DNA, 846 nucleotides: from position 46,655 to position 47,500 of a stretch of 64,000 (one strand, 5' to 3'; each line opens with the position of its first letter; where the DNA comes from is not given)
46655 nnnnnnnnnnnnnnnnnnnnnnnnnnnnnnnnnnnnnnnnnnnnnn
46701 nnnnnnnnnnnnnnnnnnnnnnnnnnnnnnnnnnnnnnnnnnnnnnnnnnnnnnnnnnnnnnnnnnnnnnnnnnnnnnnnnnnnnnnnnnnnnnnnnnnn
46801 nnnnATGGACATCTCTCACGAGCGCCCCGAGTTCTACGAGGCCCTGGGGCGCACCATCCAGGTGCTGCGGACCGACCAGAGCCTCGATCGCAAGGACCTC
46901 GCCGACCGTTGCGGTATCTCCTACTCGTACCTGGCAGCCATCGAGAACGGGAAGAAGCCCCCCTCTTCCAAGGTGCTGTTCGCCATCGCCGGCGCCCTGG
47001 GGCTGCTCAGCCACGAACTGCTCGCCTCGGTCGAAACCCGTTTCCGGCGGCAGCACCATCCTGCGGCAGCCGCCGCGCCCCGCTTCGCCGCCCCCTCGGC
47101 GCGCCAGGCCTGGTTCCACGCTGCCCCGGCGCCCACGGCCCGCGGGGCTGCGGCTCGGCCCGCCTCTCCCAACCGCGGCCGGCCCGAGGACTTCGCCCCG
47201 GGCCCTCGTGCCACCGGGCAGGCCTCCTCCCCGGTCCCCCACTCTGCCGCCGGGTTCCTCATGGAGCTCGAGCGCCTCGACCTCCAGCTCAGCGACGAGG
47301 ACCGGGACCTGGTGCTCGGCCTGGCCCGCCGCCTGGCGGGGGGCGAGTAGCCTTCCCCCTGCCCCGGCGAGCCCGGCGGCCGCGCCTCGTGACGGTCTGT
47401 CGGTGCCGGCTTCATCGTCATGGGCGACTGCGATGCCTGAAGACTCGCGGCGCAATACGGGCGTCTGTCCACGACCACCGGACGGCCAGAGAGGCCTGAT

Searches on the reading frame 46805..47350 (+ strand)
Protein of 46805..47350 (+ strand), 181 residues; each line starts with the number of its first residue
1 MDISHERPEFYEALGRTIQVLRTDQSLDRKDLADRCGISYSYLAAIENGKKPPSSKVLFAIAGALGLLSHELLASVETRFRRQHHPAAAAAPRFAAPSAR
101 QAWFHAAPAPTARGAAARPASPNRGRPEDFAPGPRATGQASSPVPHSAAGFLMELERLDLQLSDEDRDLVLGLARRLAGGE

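Call 3: search_protein_families(library=pfam, proteins=[window:46805-47350:+], max_evalue=1)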
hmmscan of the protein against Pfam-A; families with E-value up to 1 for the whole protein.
window:46805-47350:+ (181 aa): 6 families
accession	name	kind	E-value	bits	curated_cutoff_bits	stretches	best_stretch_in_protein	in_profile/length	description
PF01381.28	HTH_3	-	4.1e-12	46.4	23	1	21-70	4-52/55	Helix-turn-helix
PF13560.12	HTH_31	-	2.6e-09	37.7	27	1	13-73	1-61/64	Helix-turn-helix domain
PF12844.13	HTH_19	-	1.1e-06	28.9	30.2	1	20-74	6-60/64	Helix-turn-helix domain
PF13443.12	HTH_26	-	0.0017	19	22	1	18-67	2-52/63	Cro/C1-type HTH DNA-binding domain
PF13413.12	HTH_25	-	0.0041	17.3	24.6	1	21-50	5-34/62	Helix-turn-helix domain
PF13744.12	HTH_37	-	0.15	12.4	27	1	13-50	18-55/80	Helix-turn-helix domain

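Call 4: search_protein_families(library=ncbifam, proteins=[window:46805-47350:+], max_evalue=1)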
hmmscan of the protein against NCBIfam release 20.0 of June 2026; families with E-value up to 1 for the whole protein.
window:46805-47350:+ (181 aa): 14 families
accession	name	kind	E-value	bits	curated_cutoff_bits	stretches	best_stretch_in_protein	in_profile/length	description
NF006015.0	PRK08154.1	subfamily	2.2e-11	43.5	204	1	5-79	22-96/314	anaerobic benzoate catabolism transcriptional regulator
NF041677.1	trans_regClgR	equivalog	1.8e-08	34.4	170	1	12-91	7-86/113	transcriptional regulator ClgR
NF010465.0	PRK13890.1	equivalog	1.4e-07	31.6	96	1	21-68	13-60/121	conjugal transfer protein TrbA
TIGR03070.1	couple_hipB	subfamily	8.4e-07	28.8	71.65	1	13-67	2-56/58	type II toxin-antitoxin system Y4mF family antitoxin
NF041951.1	phage_RstR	subfamily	2.1e-06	28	80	1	15-78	4-67/108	RstR family transcriptional repressor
NF047948.1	male_kill_WMK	equivalog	2e-05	24.2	300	1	14-75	6-67/300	WO male-killing family protein Wmk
NF038139.1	Reg_Aceta_RamB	equivalog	0.00034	19.4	700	1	15-67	4-56/465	acetate metabolism transcriptional regulator RamB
NF046032.1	TransRegSlrRBacil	equivalog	0.00045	20.3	250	1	14-75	2-64/149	HTH-type transcriptional regulator SlrR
NF007408.0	PRK09943.1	equivalog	0.0058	16.2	211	1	13-67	7-61/185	HTH-type transcriptional regulator PuuR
NF047542.1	telomere_Tap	equivalog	0.012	14.3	600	1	20-128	24-135/695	telomere-associated protein Tap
NF007271.0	PRK09726.1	equivalog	0.017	15.1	79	1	14-67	13-66/88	type II toxin-antitoxin system antitoxin HipB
TIGR00270.2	TIGR00270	equivalog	0.062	13.1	110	1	10-61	72-123/159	multiprotein bridging factor aMBF1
NF007257.0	PRK09706.1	subfamily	0.087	12.6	101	1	13-65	5-57/135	transcriptional repressor DicA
NF011520.0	PRK14959.1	equivalog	0.25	9.7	798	1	87-149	419-491/624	DNA polymerase III subunits gamma and tau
